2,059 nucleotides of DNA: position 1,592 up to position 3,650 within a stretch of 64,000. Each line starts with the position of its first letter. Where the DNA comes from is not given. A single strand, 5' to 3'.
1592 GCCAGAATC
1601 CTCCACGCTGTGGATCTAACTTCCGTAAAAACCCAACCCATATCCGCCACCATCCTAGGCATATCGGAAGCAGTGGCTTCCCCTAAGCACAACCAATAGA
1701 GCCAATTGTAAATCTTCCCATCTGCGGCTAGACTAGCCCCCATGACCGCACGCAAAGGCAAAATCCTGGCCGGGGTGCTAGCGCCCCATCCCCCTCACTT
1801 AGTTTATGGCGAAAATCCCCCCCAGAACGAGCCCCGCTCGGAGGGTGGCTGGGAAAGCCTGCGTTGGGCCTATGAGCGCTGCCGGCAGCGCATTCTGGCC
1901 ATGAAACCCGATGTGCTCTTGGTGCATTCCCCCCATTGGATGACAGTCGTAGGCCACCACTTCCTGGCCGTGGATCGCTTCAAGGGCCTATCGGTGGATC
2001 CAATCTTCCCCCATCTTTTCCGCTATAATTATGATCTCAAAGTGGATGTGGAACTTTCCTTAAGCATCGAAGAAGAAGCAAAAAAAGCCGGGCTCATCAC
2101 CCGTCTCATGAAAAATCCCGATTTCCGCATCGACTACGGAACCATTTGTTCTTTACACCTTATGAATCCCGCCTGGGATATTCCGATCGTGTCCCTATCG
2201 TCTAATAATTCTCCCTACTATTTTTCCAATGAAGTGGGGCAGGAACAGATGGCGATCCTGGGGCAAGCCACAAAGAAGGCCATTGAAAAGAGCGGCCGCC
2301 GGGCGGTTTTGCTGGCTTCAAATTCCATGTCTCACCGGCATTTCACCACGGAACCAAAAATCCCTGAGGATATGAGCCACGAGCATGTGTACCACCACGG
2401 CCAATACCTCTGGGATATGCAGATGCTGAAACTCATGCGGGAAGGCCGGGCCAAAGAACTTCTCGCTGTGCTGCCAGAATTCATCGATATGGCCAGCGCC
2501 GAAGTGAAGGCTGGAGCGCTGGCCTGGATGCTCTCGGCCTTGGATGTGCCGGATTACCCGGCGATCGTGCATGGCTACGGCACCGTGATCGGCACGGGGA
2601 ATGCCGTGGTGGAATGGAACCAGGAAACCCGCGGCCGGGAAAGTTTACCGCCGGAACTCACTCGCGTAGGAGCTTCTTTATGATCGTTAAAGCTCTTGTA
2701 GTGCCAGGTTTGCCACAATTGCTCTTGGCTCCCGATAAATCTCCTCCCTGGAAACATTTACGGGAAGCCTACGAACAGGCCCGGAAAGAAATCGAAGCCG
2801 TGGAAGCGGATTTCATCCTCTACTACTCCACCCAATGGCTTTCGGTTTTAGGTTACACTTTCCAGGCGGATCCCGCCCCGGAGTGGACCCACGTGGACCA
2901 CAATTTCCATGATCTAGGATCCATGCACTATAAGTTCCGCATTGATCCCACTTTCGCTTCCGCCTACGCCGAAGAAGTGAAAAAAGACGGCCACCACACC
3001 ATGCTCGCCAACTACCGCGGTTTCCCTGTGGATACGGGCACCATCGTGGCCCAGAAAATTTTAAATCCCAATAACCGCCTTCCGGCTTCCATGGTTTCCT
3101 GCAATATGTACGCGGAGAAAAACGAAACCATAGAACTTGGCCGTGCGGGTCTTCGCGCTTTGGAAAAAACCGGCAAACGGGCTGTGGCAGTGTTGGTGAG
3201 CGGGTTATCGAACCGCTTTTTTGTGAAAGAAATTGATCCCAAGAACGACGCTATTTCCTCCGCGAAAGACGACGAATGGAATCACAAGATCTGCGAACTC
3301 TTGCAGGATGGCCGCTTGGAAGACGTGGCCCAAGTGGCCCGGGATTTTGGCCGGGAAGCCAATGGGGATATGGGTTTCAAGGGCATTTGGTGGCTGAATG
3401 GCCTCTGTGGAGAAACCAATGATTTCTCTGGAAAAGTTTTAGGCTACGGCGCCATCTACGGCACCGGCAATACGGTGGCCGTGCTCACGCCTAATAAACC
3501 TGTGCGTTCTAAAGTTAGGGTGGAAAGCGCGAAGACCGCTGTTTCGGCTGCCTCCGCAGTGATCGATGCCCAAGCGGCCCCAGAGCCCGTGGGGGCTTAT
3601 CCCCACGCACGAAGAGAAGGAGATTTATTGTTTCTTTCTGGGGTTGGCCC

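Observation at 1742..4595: LigB-type extradiol dioxygenase alpha/beta pair with a RidA deaminase domain fused to the non-catalytic subunit, plus a cyclase-family (formamidase-like) hydrolase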

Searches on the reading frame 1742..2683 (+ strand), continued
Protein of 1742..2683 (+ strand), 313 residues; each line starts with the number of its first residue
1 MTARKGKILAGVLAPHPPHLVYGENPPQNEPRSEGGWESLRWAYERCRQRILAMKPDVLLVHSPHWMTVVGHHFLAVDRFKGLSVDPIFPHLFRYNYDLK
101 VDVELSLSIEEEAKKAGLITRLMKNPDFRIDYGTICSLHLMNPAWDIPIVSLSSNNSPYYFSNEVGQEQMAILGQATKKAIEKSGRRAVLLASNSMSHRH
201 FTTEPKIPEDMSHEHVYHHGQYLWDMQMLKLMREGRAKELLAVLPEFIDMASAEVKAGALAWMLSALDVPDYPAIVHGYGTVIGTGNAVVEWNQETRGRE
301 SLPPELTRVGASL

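Call 81: get_annotated_region(hit=H5, flank=7000)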
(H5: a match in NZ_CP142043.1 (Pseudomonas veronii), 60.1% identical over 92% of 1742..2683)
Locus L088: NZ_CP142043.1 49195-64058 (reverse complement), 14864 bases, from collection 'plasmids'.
description: Pseudomonas veronii strain T1 plasmid unnamed2, complete sequence
organism: Pseudomonas veronii (NCBI taxid 76761)
taxonomy: Bacteria; Pseudomonadota; Gammaproteobacteria; Pseudomonadales; Pseudomonadaceae; Pseudomonas; Pseudomonas veronii
host: -; source: cell culture,ground water from aniline contaminated site in Jilin, China; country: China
typing (MOB-suite, as given by PLSDB): conjugative; replicon IncP; relaxase MOBH; mating-pair formation MPF_F
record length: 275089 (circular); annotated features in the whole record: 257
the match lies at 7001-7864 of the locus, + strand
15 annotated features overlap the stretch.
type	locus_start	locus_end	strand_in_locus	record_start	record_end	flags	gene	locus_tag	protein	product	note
CDS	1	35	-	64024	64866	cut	-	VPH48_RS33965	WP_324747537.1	SH3 domain-containing protein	-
CDS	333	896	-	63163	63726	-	-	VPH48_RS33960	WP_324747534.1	hypothetical protein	-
CDS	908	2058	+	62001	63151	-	-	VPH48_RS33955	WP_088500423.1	IS3 family transposase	-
CDS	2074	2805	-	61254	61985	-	-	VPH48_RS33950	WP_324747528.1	hypothetical protein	-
CDS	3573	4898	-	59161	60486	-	-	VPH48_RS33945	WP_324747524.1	methyl-accepting chemotaxis protein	GO:0006935 - chemotaxis [Evidence IEA]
CDS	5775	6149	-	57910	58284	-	-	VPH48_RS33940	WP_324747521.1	MarR family winged helix-turn-helix transcriptional regulator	GO:0006355 - regulation of DNA-templated transcription [Evidence IEA]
CDS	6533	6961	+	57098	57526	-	-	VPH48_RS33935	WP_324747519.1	RidA family protein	-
CDS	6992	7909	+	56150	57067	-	-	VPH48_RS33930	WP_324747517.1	tRNA U-34 5-methylaminomethyl-2-thiouridine biosynthesis protein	-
CDS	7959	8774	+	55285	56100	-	-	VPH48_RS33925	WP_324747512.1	tRNA U-34 5-methylaminomethyl-2-thiouridine biosynthesis protein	-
CDS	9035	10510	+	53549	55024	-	-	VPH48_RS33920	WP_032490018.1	2-hydroxymuconic semialdehyde dehydrogenase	-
CDS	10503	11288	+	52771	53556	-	-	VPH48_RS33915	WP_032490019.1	fumarylacetoacetate hydrolase family protein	-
CDS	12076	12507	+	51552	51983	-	-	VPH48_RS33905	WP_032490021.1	RidA family protein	-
CDS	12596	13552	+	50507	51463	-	-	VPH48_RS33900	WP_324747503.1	acetaldehyde dehydrogenase (acetylating)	-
CDS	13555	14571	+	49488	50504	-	dmpG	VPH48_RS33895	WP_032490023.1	4-hydroxy-2-oxovalerate aldolase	-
CDS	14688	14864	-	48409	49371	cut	-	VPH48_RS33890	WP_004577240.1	IS30-like element ISPpu17 family transposase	GO:0006313 - DNA transposition [Evidence IEA]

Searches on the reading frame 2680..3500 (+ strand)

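Call 60: search_solved_structures(query=window:2680-3500:+, max_evalue=1e-30, show_alignments=3)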
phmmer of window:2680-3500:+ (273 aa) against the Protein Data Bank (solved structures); distinct sequences matched with E-value up to 1e-30: 3.
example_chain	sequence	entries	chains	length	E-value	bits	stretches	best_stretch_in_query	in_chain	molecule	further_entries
7txy_A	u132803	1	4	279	2e-54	188.1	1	2-266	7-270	2-amino-5-chlorophenol 1,6-dioxygenase subunit alpha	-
3vsg_A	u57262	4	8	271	1e-48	169.4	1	2-266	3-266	2-amino-5-chlorophenol 1,6-dioxygenase alpha subunit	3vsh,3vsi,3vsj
8ihg_B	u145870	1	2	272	6.3e-43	150.4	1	2-267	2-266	2-aminophenol 1,6-dioxygenase alpha subunit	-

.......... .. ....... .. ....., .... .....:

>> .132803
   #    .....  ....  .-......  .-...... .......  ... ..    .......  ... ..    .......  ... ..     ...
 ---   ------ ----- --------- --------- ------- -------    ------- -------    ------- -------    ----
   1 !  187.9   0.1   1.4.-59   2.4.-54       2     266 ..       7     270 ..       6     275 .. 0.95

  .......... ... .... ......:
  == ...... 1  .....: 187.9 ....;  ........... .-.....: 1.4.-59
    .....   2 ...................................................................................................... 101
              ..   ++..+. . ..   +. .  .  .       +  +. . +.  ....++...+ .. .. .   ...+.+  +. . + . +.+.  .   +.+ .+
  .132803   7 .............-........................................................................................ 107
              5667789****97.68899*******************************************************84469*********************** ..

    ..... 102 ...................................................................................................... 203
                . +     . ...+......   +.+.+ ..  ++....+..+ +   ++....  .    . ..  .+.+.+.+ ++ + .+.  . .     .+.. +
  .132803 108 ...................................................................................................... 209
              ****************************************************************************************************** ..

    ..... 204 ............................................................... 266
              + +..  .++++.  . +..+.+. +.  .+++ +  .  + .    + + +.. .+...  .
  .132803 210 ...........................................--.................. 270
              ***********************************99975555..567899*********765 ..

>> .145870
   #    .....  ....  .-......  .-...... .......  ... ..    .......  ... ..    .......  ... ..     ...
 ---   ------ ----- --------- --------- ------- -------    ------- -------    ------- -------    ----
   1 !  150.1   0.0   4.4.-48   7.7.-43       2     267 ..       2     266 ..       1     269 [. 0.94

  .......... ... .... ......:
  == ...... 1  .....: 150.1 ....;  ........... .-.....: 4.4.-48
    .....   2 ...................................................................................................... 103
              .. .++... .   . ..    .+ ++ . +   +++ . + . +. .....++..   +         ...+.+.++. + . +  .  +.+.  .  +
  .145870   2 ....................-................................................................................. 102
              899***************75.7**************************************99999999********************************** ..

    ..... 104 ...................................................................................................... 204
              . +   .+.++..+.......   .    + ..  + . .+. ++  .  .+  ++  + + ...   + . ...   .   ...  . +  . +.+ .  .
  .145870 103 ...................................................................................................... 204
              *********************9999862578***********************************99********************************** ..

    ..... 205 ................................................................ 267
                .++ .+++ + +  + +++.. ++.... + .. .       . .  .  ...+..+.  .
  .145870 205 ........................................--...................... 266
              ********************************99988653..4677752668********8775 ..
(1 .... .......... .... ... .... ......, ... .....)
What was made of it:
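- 2680..3483 (+): Non-catalytic alpha-subunit (AmnA/CnbCa-like) LigB domain, aa 1-268 of the 427-aa fusion protein. PDB alpha subunits 7txy_A E 2e-54, 3vsg_A E 1e-48, 8ihg_B E 6e-43 (call 60).
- On 2-aminophenol 1,6-dioxygenase (AmnBA/CnbC, LigB superfamily): Alpha-subunit hits E 2e-54 to 6e-43 (call 60).
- Checked: The best solved relatives of the N-terminal part are the alpha subunits 7txy_A, 3vsg_A and 8ihg_B (E 2e-54 to 6e-43, call 60).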
